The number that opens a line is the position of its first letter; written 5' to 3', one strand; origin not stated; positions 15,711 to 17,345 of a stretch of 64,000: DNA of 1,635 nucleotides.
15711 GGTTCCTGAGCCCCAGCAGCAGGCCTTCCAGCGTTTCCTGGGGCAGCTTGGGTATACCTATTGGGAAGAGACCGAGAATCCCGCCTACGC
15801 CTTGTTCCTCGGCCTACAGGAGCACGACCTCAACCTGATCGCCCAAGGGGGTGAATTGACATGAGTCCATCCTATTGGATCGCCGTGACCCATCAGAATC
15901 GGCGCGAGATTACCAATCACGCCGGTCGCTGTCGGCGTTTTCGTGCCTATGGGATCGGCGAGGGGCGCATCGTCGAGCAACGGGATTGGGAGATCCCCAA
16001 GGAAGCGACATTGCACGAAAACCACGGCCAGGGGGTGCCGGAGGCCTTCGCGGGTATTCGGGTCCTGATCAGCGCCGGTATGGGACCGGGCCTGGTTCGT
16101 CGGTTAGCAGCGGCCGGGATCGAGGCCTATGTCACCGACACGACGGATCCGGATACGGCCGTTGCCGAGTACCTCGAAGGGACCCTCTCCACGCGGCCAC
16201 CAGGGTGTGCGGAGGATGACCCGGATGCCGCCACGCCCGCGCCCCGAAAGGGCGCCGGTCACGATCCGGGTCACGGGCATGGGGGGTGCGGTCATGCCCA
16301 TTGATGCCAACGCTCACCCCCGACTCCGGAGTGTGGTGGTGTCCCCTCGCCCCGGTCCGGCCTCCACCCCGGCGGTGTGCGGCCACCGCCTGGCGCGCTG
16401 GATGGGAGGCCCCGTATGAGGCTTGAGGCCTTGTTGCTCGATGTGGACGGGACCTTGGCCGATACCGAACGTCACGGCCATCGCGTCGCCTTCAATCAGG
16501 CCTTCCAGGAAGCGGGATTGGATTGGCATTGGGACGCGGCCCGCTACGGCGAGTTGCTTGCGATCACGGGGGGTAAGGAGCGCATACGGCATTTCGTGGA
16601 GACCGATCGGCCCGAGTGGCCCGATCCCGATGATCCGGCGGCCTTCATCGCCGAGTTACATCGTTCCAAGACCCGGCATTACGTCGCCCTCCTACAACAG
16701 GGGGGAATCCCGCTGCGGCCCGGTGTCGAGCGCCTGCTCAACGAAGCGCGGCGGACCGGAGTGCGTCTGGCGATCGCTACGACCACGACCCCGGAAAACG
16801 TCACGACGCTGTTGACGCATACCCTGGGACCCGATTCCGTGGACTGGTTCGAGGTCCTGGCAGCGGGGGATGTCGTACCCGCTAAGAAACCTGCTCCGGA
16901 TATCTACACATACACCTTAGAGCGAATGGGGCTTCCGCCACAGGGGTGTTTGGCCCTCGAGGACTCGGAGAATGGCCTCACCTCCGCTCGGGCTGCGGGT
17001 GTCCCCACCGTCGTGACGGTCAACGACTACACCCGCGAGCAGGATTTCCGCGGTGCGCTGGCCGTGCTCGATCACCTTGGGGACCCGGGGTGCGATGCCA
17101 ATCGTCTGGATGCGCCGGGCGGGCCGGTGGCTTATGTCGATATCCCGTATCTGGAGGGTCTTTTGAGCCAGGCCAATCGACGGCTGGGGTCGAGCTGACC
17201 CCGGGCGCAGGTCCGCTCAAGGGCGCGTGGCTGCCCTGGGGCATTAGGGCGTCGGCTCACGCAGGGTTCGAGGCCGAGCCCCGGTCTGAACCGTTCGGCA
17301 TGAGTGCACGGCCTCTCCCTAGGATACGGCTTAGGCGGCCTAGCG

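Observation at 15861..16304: NifX/NafY-like FeMo-cofactor-binding domain protein with His-rich tail, translationally coupled to ilvA and followed by cbbY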

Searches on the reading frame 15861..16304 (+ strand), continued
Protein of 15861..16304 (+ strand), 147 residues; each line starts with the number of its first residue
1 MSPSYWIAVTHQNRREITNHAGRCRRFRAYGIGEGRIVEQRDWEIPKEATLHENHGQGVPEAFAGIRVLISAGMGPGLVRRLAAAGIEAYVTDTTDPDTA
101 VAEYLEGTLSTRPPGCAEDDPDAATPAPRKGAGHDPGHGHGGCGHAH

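Call 75: search_protein_families(library=ncbifam, proteins=[L004:7397-7969:+], max_evalue=0.001)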
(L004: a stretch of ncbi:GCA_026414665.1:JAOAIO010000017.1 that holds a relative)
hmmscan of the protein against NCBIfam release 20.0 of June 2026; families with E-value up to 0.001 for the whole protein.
L004:7397-7969:+ (191 aa): 4 families
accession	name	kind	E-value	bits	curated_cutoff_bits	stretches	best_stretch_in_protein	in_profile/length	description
TIGR01416.1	Rieske_proteo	equivalog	7e-60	202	97.4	1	4-185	2-176/176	ubiquinol-cytochrome c reductase iron-sulfur subunit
NF045928.1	Cytb6fFeSPetC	equivalog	1.1e-06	28.1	250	1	116-171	106-150/179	cytochrome b6-f complex iron-sulfur subunit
NF050121.1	bc1_QcrA_actin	exception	1.4e-06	28.1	275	1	116-156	245-276/319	cytochrome bc1 complex Rieske iron-sulfur subunit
NF010001.0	PRK13474.1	subfamily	1.6e-06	27.6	154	1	116-171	105-149/178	cytochrome b6-f complex iron-sulfur subunit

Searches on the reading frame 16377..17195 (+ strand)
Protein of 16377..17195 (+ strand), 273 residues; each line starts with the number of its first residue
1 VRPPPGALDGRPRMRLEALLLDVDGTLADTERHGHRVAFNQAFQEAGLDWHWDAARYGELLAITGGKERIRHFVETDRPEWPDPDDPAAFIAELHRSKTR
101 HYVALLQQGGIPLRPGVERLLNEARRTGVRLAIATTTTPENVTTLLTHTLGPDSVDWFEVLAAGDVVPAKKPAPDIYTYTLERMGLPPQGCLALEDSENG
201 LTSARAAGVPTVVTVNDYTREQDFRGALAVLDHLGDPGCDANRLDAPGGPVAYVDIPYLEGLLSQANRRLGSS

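Call 5: search_protein_families(library=pfam, proteins=[window:16377-17195:+], max_evalue=1)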
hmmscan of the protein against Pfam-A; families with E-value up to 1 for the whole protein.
window:16377-17195:+ (273 aa): 5 families
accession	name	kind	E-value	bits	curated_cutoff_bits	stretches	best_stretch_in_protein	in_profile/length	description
PF00702.32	Hydrolase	-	2.6e-28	100.2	26.4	1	17-208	2-191/191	haloacid dehalogenase-like hydrolase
PF13419.12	HAD_2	-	1.1e-21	78.2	23.8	1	20-213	2-177/178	Haloacid dehalogenase-like hydrolase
PF12710.13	HAD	-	0.00052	20.9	27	1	20-155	2-127/189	haloacid dehalogenase-like hydrolase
PF13242.12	Hydrolase_like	-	0.0028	18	22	1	170-234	3-72/75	HAD-hyrolase-like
PF13344.12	Hydrolase_6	-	0.16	12.4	27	0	115-138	17-40/101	Haloacid dehalogenase-like hydrolase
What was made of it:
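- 16416..17198 (+): cbbY, HAD-type xylulose-1,5-bisphosphate phosphatase homologue (260 aa). Pfam Hydrolase and HAD_2 (call 5).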

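Call 6: search_protein_families(library=ncbifam, proteins=[window:16377-17195:+], max_evalue=1)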
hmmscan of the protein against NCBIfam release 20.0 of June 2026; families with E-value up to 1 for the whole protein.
window:16377-17195:+ (273 aa): 36 families (the best 25 are shown)
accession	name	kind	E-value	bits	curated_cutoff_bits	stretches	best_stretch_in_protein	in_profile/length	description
TIGR02009.1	PGMB-YQAB-SF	subfamily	6.4e-25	88.4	153.35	1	17-212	2-184/186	beta-phosphoglucomutase family hydrolase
TIGR01449.2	PGP_bact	equivalog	1.3e-19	70.6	180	1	20-221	2-193/213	phosphoglycolate phosphatase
NF046057.1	bifunc_MtlD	equivalog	2.6e-19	69.1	800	1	104-213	84-190/683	bifunctional mannitol-1-phosphate dehydrogenase/phosphatase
TIGR01990.1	bPGM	equivalog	6.8e-19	68.6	189.4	1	17-212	2-184/187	beta-phosphoglucomutase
NF008087.0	PRK10826.1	equivalog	3.5e-17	62.8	191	1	15-229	6-205/222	hexitol phosphatase HxpB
NF009695.0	PRK13222.1-2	equivalog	9.9e-16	57.9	225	1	15-225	5-204/226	phosphoglycolate phosphatase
TIGR01509.1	HAD-SF-IA-v3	subfamily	5.5e-15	55.9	29.4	1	101-213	54-153/154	HAD-IA family hydrolase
NF008000.0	PRK10725.1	equivalog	1.6e-14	54.4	215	1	15-212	4-183/188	fructose-1-phosphate/6-phosphogluconate phosphatase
NF009697.0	PRK13222.1-4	equivalog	6e-14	51.9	327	1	16-218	7-197/232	phosphoglycolate phosphatase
TIGR01454.1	AHBA_synth_RP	hypoth_equivalog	1.6e-13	50.8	246.65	1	113-225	76-185/205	AHBA synthesis associated protein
NF009694.0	PRK13222.1-1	equivalog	1.7e-12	47.2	415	1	95-218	94-214/252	phosphoglycolate phosphatase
NF053653.1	InDiPhoBT2121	equivalog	4.2e-12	46.1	245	1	17-213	2-185/216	inorganic diphosphatase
NF008610.0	PRK11587.1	equivalog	1.4e-10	40.9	282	1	14-220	1-186/219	sugar phosphatase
TIGR02253.1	CTE7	subfamily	1.6e-10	41.2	169.75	1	18-214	4-194/221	TIGR02253 family HAD-type hydrolase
TIGR03351.1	PhnX-like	hypoth_equivalog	3.1e-10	40.4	218.9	1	20-216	5-191/220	phosphonatase-like hydrolase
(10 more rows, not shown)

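Call 35: search_solved_structures(query=window:16377-17195:+, max_evalue=1e-10)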
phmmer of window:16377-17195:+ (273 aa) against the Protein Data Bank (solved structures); distinct sequences matched with E-value up to 1e-10: 21.
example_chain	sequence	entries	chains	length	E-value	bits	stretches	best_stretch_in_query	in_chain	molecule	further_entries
4uar_A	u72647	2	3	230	3.7e-60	206.8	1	16-240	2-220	Protein CbbY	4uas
4uat_A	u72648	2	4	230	1.8e-59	204.5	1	16-240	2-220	Protein CbbY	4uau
4uav_A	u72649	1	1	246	1.3e-55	191.9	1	17-238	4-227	Haloacid dehalogenase-like hydrolase domain-containing protein At3g48420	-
3kbb_A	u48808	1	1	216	4.2e-14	55.7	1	16-214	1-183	Phosphorylated carbohydrates phosphatase TM_1254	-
7oct_A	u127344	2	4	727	5.2e-14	55.4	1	20-212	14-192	HAD hydrolase, family IA, variant 3 | Mannitol-1-phosphate dehydrogenase/phosphatase MtlD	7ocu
7ocn_A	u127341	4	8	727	5.2e-14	55.4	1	20-212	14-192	HAD hydrolase, family IA, variant 3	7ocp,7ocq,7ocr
7ocs_A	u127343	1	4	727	3.3e-13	52.7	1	103-212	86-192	HAD hydrolase, family IA, variant 3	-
4gib_A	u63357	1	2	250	1.1e-12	51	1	15-216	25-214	Beta-phosphoglucomutase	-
4g9b_A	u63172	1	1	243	8.9e-12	48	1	14-212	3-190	Beta-phosphoglucomutase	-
6hdi_A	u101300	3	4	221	9.9e-12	47.9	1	17-209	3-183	Beta-phosphoglucomutase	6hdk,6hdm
6hdh_A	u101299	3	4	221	1.6e-11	47.2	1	17-209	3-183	Beta-phosphoglucomutase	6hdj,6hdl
1te2_A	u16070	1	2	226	1.6e-11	47.2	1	12-215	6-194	2-deoxyglucose-6-P phosphatase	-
1lvh_A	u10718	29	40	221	1.6e-11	47.2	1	17-209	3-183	beta-phosphoglucomutase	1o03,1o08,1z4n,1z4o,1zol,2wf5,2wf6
5olw_A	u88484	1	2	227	1.8e-11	47.1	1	17-209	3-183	Beta-phosphoglucomutase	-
6i03_A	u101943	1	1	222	6.8e-11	45.1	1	17-209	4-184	Beta-phosphoglucomutase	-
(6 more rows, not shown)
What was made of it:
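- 16416..17198 (+): E 3.7e-60 to CbbY 4uar (call 35).
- On CbbY (downstream gene 16416..17198): The next HAD families score 1e-14 or worse (call 35).
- Checked: The HAD-family gene is a genuine CbbY: E 3.7e-60 to R. sphaeroides CbbY (4uar) and 1.3e-55 to Arabidopsis CbbY (4uav) (call 35).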
